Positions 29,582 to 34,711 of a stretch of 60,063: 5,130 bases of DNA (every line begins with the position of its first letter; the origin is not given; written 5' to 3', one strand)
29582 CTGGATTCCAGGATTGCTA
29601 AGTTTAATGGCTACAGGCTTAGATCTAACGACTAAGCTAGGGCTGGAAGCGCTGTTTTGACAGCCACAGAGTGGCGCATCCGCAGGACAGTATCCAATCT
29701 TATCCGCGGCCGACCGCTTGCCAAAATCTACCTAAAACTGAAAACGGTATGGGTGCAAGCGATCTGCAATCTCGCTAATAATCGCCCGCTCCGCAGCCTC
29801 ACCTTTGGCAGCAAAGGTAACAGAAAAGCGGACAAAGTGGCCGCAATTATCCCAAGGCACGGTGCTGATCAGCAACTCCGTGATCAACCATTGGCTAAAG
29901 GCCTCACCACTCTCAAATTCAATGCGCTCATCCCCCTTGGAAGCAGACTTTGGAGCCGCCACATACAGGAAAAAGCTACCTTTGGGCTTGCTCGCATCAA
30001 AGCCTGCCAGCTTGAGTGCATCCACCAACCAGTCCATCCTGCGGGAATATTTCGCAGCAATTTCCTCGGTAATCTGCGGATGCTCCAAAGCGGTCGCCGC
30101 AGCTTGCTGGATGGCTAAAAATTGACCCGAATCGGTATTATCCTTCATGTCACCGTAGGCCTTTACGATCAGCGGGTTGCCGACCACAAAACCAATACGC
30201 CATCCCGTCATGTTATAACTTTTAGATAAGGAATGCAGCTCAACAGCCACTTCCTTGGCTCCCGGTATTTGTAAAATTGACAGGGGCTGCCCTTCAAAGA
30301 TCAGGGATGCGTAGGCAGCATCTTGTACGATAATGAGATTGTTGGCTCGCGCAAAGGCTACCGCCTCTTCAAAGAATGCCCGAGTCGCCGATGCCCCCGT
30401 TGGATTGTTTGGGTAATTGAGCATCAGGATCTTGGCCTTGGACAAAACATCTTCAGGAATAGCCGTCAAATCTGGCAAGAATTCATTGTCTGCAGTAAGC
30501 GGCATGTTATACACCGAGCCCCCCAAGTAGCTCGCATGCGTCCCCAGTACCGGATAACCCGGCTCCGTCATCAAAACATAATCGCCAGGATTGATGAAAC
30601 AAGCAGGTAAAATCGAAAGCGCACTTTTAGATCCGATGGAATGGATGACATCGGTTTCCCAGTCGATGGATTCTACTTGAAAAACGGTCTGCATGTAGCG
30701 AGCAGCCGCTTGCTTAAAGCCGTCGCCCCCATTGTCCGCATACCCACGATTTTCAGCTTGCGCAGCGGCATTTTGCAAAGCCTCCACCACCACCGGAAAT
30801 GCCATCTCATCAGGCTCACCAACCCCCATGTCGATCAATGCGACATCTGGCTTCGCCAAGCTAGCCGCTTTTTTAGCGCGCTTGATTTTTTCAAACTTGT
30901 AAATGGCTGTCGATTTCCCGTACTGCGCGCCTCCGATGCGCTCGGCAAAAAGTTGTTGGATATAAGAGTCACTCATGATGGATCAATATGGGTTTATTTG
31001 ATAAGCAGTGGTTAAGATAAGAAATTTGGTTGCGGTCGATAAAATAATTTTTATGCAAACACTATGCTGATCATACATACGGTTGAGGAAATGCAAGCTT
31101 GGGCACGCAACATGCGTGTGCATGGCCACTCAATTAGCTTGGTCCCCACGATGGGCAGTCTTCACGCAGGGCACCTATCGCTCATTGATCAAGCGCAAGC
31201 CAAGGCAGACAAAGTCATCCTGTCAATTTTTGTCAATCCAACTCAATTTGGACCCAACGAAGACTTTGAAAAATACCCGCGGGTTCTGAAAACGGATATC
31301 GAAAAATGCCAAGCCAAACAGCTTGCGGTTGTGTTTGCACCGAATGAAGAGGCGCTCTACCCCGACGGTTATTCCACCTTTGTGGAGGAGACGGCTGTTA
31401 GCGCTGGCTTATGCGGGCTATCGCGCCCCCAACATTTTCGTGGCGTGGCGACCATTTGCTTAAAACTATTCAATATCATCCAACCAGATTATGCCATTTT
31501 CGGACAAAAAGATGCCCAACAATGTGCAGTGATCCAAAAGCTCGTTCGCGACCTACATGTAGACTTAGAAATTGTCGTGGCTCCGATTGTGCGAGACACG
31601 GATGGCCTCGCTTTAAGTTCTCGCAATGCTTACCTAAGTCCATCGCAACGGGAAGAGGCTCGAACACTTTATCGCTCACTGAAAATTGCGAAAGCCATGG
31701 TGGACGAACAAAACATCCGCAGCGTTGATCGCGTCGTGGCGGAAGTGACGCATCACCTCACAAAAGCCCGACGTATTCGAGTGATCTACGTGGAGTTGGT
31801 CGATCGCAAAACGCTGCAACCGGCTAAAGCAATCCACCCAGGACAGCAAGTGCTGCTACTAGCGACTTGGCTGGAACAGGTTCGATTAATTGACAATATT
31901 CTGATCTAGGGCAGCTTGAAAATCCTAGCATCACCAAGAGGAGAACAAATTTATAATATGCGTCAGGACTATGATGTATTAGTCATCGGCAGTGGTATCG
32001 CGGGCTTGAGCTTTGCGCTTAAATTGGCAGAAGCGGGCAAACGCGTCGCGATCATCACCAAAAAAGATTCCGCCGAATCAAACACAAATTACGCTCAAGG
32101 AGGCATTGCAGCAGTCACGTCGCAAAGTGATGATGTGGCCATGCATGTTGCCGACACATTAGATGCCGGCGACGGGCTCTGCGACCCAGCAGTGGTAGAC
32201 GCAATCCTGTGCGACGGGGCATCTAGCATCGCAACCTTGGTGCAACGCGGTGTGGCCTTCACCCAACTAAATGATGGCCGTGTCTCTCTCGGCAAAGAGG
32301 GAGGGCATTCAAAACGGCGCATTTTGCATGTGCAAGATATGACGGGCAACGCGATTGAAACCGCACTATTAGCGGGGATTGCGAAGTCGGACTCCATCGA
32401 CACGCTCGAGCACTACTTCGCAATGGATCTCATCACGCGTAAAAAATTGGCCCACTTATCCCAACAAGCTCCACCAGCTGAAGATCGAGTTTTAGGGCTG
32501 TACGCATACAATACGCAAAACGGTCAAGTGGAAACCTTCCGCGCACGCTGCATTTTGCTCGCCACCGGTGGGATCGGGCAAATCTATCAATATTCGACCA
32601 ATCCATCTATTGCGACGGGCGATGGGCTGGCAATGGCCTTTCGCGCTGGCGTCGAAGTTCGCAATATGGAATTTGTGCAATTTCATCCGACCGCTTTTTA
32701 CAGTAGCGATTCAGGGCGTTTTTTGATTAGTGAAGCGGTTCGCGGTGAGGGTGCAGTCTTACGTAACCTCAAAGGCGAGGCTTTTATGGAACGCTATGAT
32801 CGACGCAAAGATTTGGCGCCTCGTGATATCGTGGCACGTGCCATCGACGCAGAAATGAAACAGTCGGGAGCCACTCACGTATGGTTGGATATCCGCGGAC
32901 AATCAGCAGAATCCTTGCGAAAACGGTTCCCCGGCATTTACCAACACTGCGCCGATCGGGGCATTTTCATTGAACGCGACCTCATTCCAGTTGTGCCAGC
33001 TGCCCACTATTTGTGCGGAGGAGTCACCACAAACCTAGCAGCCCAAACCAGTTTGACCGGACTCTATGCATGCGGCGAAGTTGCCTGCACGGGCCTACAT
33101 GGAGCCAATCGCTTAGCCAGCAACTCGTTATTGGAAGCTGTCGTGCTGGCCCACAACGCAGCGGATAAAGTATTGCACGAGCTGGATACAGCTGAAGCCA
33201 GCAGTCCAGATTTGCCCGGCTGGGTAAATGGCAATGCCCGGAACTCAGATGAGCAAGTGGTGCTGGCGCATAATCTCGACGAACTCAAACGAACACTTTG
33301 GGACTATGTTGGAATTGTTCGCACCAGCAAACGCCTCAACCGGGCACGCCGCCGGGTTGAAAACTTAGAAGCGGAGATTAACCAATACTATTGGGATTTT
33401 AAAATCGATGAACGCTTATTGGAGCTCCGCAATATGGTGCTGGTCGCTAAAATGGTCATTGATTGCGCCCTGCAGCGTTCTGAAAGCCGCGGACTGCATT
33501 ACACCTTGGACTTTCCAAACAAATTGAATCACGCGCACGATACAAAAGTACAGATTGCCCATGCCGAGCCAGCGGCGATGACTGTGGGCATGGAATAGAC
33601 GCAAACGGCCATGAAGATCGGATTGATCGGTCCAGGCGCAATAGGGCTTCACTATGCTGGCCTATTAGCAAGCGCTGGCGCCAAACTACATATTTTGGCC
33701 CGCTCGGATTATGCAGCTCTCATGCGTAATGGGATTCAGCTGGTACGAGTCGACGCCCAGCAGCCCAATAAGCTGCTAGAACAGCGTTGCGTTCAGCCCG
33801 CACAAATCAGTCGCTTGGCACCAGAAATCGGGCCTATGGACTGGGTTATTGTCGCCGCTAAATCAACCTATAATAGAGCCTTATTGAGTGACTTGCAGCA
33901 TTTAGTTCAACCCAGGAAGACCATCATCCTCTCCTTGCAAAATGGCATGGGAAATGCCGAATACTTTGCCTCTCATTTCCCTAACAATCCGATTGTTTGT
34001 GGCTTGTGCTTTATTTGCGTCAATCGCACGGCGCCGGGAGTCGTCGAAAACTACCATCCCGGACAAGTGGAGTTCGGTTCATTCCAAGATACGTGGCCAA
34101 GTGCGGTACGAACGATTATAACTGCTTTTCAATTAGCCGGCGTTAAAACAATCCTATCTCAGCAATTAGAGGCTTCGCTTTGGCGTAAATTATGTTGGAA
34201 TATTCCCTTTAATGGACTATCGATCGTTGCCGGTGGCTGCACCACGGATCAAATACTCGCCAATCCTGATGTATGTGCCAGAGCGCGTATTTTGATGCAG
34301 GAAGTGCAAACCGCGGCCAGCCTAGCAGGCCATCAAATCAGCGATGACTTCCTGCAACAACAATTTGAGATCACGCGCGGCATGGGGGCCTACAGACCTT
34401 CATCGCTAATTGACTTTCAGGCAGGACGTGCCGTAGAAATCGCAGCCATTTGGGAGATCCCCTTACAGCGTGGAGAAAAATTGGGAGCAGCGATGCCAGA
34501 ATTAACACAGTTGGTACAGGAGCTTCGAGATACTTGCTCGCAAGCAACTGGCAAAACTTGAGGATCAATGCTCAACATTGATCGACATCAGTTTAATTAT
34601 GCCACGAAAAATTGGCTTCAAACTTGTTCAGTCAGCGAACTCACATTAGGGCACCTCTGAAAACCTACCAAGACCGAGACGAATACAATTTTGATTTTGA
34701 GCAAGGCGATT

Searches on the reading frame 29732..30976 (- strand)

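Call 71: search_protein_families(library=pfam, proteins=[window:29732-30976:-], max_evalue=0.00001)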
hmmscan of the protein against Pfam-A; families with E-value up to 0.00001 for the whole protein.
window:29732-30976:- (414 aa): 1 family
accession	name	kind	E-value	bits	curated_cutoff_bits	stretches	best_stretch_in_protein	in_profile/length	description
PF00155.27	Aminotran_1_2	-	1.9e-50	172.6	19.7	1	47-386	3-346/361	Aminotransferase class I and II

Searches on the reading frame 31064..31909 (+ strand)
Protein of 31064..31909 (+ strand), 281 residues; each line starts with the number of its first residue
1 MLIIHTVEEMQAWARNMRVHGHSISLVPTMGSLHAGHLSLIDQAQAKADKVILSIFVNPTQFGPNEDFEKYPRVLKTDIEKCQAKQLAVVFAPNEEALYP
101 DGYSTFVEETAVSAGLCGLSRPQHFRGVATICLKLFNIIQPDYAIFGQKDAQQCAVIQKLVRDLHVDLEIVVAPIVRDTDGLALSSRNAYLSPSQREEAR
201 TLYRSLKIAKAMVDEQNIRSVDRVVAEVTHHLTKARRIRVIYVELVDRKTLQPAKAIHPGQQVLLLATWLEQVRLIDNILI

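Call 71: search_protein_families(library=pfam, proteins=[window:31064-31909:+], max_evalue=0.00001)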
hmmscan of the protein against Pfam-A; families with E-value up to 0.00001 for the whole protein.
window:31064-31909:+ (281 aa): 1 family
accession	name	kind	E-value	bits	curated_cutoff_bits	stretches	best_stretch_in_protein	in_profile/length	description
PF02569.21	Pantoate_ligase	-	1.8e-104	349.1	20.7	1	3-279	2-267/268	Pantoate-beta-alanine ligase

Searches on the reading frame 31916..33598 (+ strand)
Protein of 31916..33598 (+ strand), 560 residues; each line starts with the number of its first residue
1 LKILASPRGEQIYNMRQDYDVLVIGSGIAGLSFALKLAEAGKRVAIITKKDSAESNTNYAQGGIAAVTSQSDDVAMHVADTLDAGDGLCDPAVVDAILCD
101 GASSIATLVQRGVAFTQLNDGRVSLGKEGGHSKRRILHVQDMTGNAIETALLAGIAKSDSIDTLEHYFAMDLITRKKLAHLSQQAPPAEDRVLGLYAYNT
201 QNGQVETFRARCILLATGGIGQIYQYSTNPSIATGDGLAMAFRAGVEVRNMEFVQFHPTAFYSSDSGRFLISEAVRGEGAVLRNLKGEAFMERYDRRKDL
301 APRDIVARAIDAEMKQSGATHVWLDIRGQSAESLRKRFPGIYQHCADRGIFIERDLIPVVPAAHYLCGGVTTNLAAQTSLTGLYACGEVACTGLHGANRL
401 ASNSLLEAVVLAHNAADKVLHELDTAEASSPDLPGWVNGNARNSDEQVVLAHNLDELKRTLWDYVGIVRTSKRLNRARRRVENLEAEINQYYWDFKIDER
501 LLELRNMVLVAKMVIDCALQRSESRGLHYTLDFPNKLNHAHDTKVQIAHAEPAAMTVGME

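Call 71: search_protein_families(library=pfam, proteins=[window:31916-33598:+], max_evalue=0.00001)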
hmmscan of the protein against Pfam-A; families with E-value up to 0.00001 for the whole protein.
window:31916-33598:+ (560 aa): 5 families
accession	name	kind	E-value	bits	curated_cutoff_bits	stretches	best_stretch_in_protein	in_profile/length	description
PF00890.30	FAD_binding_2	-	8.3e-98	328.7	20.4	1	20-405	1-414/414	FAD binding domain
PF02910.25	Succ_DH_flav_C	-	2.3e-14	53.9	20.8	1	455-548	2-100/130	Fumarate reductase flavoprotein C-term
PF07992.20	Pyr_redox_2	-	5.2e-09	36.4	26.1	1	19-76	1-54/291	Pyridine nucleotide-disulphide oxidoreductase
PF01266.30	DAO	-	6.9e-09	36.1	27.9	1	20-72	1-55/353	FAD dependent oxidoreductase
PF03486.20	HI0933_like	-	4.9e-08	33.2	50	0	20-77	2-59/244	HI0933-like protein Rossmann domain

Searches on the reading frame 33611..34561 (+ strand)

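Call 71: search_protein_families(library=pfam, proteins=[window:33611-34561:+], max_evalue=0.00001)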
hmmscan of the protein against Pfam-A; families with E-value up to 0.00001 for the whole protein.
window:33611-34561:+ (316 aa): 2 families
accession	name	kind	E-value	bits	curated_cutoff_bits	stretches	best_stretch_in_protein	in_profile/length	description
PF02558.23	ApbA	-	4.4e-32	111.2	22.2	1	3-159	1-149/150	Ketopantoate reductase PanE/ApbA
PF08546.17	ApbA_C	-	8.6e-20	71.8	22.7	1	187-306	3-122/125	Ketopantoate reductase PanE/ApbA C terminal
